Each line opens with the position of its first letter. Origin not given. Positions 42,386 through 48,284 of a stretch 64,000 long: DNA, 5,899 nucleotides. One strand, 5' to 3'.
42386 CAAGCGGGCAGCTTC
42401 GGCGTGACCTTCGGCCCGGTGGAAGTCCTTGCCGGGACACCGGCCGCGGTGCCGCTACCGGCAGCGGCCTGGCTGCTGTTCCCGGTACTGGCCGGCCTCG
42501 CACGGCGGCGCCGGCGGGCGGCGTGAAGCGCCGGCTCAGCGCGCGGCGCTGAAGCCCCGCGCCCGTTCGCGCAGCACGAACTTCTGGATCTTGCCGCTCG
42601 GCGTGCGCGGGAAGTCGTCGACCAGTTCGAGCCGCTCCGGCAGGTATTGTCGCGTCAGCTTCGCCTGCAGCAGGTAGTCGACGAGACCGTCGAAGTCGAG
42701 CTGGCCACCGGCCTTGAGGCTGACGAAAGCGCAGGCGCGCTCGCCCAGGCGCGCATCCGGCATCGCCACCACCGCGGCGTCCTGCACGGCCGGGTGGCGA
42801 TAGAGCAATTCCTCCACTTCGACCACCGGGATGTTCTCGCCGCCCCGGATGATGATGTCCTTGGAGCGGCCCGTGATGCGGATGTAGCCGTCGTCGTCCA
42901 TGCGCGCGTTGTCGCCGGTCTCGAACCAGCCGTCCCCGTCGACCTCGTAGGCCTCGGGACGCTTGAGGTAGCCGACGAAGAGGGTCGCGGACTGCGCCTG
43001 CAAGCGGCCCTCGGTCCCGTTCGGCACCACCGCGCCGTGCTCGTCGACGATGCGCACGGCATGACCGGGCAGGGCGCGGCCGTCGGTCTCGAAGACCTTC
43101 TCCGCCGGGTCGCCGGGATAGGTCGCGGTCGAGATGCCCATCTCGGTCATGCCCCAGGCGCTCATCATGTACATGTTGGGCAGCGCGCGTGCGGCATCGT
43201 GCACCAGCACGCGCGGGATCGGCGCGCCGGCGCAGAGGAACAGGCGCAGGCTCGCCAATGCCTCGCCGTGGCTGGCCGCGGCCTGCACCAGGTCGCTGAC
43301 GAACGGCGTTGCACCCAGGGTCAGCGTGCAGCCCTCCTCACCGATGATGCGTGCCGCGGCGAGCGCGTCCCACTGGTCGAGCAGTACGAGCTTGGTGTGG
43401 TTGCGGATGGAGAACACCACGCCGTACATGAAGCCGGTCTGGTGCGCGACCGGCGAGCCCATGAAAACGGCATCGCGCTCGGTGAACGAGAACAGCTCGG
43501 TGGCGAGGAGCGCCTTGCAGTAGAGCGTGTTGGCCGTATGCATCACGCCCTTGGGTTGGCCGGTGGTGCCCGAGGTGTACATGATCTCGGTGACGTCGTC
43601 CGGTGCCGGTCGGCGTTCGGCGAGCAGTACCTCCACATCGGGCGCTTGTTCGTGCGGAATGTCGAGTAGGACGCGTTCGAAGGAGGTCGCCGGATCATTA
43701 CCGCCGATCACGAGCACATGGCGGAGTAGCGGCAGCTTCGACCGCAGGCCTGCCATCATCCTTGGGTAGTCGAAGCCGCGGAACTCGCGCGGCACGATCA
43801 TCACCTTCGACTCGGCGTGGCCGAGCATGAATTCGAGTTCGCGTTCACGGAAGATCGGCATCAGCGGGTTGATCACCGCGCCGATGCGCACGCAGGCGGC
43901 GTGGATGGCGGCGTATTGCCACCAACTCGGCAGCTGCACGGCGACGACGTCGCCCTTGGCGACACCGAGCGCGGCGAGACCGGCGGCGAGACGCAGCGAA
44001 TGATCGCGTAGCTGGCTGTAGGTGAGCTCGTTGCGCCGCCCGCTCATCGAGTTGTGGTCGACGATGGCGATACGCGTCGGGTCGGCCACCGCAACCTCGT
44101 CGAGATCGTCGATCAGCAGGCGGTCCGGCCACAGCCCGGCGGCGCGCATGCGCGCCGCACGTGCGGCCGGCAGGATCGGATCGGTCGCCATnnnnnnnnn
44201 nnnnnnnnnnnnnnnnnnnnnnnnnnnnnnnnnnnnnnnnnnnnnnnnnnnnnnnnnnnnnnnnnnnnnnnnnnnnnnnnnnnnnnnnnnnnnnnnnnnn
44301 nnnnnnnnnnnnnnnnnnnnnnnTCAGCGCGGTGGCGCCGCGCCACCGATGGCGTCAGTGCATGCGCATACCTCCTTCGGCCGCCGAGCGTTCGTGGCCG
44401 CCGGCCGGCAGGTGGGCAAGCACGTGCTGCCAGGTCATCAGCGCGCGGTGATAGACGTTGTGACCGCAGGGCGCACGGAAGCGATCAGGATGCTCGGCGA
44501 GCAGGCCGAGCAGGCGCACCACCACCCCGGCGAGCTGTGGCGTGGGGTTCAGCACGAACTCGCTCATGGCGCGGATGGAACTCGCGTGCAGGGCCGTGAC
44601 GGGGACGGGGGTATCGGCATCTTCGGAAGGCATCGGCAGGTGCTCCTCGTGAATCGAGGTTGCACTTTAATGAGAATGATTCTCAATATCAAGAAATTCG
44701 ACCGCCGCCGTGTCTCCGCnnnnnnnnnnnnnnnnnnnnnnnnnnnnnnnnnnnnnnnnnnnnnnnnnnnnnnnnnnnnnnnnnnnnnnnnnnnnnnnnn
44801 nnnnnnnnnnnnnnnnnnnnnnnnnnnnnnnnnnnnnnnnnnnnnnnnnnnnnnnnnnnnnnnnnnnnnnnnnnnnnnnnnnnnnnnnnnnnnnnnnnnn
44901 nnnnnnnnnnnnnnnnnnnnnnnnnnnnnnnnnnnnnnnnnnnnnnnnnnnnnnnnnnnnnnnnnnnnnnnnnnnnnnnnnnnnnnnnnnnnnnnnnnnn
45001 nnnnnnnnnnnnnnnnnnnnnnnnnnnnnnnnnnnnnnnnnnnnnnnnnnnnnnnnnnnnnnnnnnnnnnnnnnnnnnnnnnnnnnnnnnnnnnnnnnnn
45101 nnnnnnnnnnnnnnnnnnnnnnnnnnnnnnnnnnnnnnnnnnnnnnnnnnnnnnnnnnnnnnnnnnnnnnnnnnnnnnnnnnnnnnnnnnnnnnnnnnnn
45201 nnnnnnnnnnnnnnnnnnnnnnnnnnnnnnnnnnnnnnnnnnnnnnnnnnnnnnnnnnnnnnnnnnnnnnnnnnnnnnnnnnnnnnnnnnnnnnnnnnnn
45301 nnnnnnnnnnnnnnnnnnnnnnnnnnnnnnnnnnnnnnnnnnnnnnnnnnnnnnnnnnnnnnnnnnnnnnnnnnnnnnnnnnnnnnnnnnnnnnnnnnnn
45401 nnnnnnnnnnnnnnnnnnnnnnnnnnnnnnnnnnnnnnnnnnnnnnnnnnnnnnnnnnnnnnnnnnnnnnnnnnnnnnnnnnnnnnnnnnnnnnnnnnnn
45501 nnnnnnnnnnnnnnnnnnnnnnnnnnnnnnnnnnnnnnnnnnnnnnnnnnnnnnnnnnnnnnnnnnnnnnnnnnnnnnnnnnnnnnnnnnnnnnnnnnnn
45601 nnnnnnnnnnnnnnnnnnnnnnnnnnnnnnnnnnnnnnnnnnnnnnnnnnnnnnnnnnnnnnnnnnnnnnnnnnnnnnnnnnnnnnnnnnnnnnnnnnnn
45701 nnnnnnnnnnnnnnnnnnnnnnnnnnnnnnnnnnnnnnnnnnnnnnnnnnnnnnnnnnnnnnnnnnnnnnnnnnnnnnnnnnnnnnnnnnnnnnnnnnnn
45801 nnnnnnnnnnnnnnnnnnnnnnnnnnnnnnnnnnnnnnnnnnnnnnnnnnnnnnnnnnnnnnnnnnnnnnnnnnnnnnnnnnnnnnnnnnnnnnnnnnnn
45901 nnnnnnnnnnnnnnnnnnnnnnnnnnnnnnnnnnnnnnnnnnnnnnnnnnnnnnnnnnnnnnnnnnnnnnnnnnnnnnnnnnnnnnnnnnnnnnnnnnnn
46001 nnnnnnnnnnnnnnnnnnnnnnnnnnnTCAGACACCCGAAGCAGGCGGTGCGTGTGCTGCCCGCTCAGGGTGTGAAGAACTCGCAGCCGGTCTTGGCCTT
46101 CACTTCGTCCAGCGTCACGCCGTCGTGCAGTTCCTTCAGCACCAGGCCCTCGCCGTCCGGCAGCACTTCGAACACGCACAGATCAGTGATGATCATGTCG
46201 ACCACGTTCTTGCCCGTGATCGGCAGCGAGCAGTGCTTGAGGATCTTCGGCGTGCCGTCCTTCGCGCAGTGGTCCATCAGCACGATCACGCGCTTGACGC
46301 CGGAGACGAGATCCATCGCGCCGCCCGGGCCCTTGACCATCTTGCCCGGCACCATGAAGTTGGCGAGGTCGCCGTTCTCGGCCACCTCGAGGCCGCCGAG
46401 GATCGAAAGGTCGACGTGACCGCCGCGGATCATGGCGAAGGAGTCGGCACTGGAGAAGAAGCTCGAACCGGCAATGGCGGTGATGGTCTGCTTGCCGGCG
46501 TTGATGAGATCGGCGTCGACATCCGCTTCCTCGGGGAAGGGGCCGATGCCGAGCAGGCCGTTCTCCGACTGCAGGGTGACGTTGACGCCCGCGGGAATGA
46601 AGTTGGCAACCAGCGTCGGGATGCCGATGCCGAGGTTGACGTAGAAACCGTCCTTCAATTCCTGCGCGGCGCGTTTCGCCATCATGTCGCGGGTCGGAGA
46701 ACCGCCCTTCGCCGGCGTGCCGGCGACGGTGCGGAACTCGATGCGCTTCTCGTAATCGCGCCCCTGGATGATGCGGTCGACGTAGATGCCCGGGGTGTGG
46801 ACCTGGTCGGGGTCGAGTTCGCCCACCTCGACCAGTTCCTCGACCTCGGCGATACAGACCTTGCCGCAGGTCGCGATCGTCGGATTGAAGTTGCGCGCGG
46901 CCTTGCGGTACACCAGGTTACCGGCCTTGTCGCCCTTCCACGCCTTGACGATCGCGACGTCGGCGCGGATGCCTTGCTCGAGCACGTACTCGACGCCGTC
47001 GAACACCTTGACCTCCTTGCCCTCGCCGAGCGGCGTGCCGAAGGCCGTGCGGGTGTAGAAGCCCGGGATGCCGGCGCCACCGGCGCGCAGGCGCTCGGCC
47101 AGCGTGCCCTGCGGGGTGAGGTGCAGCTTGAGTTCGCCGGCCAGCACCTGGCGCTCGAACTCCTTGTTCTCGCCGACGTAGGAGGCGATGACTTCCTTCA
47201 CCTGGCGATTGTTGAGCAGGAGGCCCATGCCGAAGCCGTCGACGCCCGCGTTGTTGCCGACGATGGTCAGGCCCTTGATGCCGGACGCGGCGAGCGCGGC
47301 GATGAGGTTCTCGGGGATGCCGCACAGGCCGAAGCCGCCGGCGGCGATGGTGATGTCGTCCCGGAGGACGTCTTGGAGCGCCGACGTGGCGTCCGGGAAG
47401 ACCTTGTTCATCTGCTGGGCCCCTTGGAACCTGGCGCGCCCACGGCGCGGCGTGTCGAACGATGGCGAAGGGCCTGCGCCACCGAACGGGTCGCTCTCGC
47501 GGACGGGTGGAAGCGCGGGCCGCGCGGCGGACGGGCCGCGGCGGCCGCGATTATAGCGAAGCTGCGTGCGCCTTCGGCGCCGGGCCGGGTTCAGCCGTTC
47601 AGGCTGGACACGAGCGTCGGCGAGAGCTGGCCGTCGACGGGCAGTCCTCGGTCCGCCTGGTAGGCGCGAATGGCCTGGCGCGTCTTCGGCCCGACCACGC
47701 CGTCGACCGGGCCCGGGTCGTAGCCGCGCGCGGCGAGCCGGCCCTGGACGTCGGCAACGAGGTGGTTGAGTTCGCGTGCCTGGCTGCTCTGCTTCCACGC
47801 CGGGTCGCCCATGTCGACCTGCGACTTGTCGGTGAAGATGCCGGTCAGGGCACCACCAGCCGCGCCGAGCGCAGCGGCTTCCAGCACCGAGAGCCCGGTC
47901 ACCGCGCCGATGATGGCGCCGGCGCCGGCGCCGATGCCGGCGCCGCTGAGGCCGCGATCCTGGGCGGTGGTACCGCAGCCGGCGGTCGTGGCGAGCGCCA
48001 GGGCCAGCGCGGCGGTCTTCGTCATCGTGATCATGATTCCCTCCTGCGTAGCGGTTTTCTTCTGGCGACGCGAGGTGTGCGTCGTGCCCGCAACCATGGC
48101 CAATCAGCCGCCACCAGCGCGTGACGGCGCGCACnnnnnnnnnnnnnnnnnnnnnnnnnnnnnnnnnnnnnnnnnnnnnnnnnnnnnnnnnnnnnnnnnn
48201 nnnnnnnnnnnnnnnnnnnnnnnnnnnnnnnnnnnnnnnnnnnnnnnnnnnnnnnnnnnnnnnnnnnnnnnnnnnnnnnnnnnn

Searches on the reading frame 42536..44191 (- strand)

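Call 57: search_protein_families(library=ncbifam, proteins=[window:42536-44191:-], max_evalue=1e-10)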
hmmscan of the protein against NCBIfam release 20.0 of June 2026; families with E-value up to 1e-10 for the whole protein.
window:42536-44191:- (551 aa): 98 families (the best 25 are shown)
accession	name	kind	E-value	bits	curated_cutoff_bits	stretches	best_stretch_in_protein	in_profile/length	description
TIGR03208.1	cyc_hxne_CoA_lg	equivalog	2.3e-202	673.5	792.3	1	4-542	2-538/538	cyclohexanecarboxylate-CoA ligase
NF004758.0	PRK06087.1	equivalog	9.9e-134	446.7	736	1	8-542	8-533/548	medium-chain fatty-acid--CoA ligase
NF004837.0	PRK06187.1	subfamily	6.2e-110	367.9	476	1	37-545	21-523/531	long-chain-fatty-acid--CoA ligase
NF009233.0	PRK12583.1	subfamily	4.9e-95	319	832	1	27-544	21-550/558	fatty acid CoA ligase family protein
NF005801.1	PRK07656.1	equivalog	9.9e-82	275.2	657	1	45-541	16-500/500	FadD3 family acyl-CoA ligase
TIGR02275.1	DHB_AMP_lig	equivalog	2.6e-80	270.2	723.55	1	8-541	7-526/526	(2,3-dihydroxybenzoyl)adenylate synthase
NF005702.0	PRK07514.1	subfamily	3.9e-79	266.3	558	1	52-545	26-501/506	malonyl-CoA synthase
NF006020.0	PRK08162.1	subfamily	6e-74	249.3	677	1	51-546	40-540/545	acyl-CoA synthetase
NF005714.0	PRK07529.1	subfamily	4.6e-73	246.6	632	1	30-544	36-576/640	acyl-CoA synthetase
NF006182.0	PRK08316.1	subfamily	1.3e-72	245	663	1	34-544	21-517/523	fatty acyl-CoA synthetase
NF006181.0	PRK08314.1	subfamily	4.9e-71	239.7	705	1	54-546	48-556/563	long-chain-fatty-acid--CoA ligase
NF008192.1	PRK10946.1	equivalog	3.4e-67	226.9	783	1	8-544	8-529/534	(2,3-dihydroxybenzoyl)adenylate synthase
NF004822.0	PRK06178.1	equivalog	7.8e-67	226.1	782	1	26-544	39-567/571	acyl-CoA synthetase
NF004814.0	PRK06164.1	equivalog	1.7e-66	224.9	677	1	25-546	11-532/540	acyl-CoA synthetase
NF004114.0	PRK05605.1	equivalog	6.7e-65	219.5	766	1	190-542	213-567/575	long-chain-fatty-acid--CoA ligase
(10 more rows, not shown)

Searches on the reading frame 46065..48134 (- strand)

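Call 57: search_protein_families(library=ncbifam, proteins=[window:46065-48134:-], max_evalue=1e-10)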
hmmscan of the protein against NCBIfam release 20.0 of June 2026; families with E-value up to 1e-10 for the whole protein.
window:46065-48134:- (689 aa): 3 families
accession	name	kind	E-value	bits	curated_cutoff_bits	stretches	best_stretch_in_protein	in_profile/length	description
TIGR02428.1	pcaJ_scoB_fam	subfamily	2.2e-94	314.6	243.55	1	481-686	2-205/207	3-oxoacid CoA-transferase subunit B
TIGR02429.1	pcaI_scoA_fam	subfamily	7.3e-74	247.8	128.5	1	242-459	2-220/222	3-oxoacid CoA-transferase subunit A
NF007394.0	PRK09920.1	equivalog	2.4e-65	220.2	315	1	253-458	11-216/219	acetate CoA-transferase subunit alpha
